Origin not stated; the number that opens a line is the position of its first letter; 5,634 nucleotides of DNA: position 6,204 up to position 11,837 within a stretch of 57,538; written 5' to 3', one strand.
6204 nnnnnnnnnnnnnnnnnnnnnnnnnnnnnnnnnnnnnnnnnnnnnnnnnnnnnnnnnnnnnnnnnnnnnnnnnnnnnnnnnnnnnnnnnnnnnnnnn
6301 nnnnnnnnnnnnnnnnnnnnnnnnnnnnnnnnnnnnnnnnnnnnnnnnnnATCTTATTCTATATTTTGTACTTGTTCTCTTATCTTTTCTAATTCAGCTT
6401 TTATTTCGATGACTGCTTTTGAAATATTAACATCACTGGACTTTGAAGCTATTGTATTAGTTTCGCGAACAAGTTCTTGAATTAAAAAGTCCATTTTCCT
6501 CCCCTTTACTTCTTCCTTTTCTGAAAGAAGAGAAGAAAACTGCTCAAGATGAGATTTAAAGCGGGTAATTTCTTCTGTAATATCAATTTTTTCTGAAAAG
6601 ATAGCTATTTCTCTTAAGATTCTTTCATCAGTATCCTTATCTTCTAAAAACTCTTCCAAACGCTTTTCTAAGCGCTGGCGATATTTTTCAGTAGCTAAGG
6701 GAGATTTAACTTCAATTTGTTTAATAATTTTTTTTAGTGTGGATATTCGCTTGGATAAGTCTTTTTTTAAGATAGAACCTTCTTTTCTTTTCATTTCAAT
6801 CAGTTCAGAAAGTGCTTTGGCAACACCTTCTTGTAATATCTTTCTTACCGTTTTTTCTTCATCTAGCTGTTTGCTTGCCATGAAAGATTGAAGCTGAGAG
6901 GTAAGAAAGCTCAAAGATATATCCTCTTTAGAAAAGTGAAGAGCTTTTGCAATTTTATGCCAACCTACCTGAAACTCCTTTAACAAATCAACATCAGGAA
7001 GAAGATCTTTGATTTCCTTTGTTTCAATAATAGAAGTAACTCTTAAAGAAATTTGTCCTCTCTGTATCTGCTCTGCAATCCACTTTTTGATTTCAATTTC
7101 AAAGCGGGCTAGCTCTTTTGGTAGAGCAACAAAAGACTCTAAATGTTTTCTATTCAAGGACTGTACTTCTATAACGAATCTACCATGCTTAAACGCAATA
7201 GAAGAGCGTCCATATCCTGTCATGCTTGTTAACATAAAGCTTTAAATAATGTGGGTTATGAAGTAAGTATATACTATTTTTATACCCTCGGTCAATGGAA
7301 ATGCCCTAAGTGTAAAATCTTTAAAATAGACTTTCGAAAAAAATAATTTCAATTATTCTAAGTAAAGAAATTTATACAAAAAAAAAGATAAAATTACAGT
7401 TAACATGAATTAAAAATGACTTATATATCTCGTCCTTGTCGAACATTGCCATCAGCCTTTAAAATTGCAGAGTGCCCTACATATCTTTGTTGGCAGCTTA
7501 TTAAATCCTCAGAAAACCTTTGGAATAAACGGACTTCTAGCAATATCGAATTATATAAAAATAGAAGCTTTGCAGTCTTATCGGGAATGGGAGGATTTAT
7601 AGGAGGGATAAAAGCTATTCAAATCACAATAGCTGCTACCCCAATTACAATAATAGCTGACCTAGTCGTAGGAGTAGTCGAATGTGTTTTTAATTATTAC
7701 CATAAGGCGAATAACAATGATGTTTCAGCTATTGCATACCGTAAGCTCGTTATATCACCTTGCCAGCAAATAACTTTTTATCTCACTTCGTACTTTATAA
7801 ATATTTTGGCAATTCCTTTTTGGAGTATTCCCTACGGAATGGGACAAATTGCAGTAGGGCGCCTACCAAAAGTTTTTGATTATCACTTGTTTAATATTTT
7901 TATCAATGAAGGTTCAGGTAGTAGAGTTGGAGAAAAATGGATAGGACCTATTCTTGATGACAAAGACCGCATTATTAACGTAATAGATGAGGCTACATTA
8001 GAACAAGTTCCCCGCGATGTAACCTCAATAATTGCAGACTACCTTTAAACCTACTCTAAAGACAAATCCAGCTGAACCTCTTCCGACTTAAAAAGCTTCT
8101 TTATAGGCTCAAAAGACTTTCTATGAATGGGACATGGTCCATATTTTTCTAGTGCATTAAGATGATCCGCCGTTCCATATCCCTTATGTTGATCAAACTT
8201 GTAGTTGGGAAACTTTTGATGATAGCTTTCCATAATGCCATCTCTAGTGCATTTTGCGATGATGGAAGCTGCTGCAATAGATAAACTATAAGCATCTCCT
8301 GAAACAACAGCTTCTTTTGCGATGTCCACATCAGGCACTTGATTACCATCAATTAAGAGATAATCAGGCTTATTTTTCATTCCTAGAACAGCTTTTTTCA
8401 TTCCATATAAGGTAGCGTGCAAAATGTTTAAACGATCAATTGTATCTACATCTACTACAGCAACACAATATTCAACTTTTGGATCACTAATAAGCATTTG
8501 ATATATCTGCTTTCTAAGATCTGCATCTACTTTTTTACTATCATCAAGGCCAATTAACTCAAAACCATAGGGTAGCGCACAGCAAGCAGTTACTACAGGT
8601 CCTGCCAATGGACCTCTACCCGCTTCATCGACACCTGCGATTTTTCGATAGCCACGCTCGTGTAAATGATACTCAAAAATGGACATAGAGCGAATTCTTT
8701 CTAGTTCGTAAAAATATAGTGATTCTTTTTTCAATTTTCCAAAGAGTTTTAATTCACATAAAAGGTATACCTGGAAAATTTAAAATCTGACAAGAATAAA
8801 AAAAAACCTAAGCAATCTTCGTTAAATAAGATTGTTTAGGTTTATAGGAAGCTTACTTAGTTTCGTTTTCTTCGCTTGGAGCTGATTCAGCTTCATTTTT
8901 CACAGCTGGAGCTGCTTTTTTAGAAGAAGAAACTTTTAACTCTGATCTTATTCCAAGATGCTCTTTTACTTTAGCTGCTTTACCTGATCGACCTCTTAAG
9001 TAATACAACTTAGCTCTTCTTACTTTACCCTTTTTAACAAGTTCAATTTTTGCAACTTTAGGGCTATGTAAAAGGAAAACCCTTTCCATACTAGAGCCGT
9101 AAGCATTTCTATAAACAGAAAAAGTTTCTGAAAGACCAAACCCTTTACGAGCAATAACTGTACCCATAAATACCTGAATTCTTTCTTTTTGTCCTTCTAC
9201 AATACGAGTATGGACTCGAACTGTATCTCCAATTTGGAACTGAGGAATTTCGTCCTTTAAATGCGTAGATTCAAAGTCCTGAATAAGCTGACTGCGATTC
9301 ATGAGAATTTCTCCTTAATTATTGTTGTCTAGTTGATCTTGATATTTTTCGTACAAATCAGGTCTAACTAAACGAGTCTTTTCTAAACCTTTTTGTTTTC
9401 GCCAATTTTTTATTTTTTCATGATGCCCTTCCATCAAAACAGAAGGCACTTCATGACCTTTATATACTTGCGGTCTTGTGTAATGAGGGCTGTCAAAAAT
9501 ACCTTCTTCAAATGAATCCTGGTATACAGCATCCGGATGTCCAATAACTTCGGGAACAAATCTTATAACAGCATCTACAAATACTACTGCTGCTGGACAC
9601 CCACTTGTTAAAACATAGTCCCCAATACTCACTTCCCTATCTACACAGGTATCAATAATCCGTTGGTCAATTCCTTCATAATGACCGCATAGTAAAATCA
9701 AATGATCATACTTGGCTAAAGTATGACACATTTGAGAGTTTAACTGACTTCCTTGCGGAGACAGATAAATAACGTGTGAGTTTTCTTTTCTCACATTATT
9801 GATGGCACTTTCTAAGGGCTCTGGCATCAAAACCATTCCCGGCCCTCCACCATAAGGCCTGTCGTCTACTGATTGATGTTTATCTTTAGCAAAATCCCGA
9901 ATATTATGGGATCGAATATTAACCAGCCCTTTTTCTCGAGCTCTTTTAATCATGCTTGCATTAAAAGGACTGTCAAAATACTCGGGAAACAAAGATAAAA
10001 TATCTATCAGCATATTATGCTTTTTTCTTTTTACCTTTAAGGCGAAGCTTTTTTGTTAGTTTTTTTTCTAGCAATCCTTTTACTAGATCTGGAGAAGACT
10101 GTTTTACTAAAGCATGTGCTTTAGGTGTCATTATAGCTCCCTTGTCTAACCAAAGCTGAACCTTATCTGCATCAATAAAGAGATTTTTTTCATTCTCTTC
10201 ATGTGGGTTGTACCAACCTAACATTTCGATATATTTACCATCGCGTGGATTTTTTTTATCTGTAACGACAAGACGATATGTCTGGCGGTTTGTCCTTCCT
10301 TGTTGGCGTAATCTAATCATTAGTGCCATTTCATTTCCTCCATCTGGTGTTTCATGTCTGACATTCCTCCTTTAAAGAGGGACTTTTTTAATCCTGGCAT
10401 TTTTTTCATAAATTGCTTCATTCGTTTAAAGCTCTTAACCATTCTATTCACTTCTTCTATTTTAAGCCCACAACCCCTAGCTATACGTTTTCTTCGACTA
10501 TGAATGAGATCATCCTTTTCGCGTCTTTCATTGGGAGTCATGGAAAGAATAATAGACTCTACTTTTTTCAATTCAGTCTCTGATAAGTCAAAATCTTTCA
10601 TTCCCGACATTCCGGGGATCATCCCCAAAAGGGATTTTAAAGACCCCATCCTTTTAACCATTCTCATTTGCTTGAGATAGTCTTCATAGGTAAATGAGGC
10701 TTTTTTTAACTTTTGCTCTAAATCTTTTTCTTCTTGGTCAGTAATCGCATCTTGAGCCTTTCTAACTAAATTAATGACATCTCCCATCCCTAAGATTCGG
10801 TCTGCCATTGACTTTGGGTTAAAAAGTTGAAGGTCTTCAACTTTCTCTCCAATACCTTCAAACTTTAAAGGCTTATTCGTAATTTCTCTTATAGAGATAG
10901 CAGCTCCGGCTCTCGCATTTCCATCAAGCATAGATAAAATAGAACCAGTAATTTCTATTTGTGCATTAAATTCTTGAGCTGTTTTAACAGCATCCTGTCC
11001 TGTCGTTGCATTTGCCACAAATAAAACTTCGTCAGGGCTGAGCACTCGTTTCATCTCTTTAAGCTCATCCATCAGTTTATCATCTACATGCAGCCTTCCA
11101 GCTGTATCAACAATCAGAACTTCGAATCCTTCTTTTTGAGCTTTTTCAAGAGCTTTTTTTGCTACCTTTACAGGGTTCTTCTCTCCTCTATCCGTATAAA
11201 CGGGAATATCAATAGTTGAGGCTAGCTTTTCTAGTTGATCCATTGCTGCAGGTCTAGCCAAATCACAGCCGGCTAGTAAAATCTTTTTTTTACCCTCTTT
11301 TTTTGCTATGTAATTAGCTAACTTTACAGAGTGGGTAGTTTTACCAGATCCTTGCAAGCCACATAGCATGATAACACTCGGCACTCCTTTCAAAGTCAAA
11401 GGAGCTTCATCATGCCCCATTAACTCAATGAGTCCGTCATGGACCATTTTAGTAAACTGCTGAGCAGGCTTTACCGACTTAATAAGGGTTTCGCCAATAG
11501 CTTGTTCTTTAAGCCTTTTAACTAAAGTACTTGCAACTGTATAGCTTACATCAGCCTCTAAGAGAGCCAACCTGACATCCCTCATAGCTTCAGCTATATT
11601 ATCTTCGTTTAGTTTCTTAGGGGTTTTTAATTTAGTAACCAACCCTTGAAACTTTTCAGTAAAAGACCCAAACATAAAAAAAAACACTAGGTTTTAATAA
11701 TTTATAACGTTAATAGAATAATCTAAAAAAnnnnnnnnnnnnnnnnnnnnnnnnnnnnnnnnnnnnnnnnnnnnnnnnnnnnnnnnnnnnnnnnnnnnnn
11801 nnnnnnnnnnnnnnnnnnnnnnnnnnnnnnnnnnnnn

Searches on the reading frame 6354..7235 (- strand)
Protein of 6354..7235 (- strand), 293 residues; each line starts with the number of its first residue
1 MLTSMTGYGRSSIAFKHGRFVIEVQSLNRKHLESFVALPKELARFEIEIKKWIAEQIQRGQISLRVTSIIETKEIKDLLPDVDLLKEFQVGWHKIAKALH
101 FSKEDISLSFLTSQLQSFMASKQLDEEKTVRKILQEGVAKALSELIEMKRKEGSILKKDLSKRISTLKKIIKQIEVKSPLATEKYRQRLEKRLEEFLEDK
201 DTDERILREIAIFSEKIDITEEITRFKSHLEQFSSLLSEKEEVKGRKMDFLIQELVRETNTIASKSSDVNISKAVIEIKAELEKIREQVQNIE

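Call 79: search_protein_families(library=pfam, proteins=[window:6354-7235:-], max_evalue=0.00001)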
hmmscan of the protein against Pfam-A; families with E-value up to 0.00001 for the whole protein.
window:6354-7235:- (293 aa): 2 families
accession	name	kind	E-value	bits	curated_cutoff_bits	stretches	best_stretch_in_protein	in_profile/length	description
PF08340.16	YicC-like_C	-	1.5e-40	138.5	27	1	175-293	2-120/120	Endoribonuclease YicC-like, C-terminal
PF03755.18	YicC-like_N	-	3.3e-29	102.7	25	1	3-157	2-155/156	Endoribonuclease YicC-like, N-terminal region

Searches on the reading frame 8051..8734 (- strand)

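Call 79: search_protein_families(library=pfam, proteins=[window:8051-8734:-], max_evalue=0.00001)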
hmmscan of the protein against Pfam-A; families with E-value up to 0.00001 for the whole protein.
window:8051-8734:- (227 aa): 1 family
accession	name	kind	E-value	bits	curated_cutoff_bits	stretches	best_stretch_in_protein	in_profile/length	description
PF01351.25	RNase_HII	-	2.7e-38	132.3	25.8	1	33-209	1-197/199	Ribonuclease HII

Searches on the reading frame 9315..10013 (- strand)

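Call 79: search_protein_families(library=pfam, proteins=[window:9315-10013:-], max_evalue=0.00001)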
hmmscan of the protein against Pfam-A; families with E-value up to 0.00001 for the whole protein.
window:9315-10013:- (232 aa): 1 family
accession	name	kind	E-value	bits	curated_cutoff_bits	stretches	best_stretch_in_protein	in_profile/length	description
PF01746.26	tRNA_m1G_MT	-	1.8e-62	211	27.3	1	23-218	2-195/195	tRNA (Guanine-1)-methyltransferase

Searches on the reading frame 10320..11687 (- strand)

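Call 79: search_protein_families(library=pfam, proteins=[window:10320-11687:-], max_evalue=0.00001)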
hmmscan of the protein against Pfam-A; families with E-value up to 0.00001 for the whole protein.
window:10320-11687:- (455 aa): 3 families
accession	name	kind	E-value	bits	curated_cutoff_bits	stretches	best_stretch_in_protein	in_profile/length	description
PF00448.28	SRP54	-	1.8e-71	240.3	22.7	1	103-300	1-196/196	SRP54-type protein, GTPase domain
PF02978.25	SRP_SPB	-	6e-30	103.9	27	1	331-427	1-91/91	Signal peptide binding domain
PF02881.24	SRP54_N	-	4.2e-19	69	22.4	1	9-85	1-74/75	SRP54-type protein, helical bundle domain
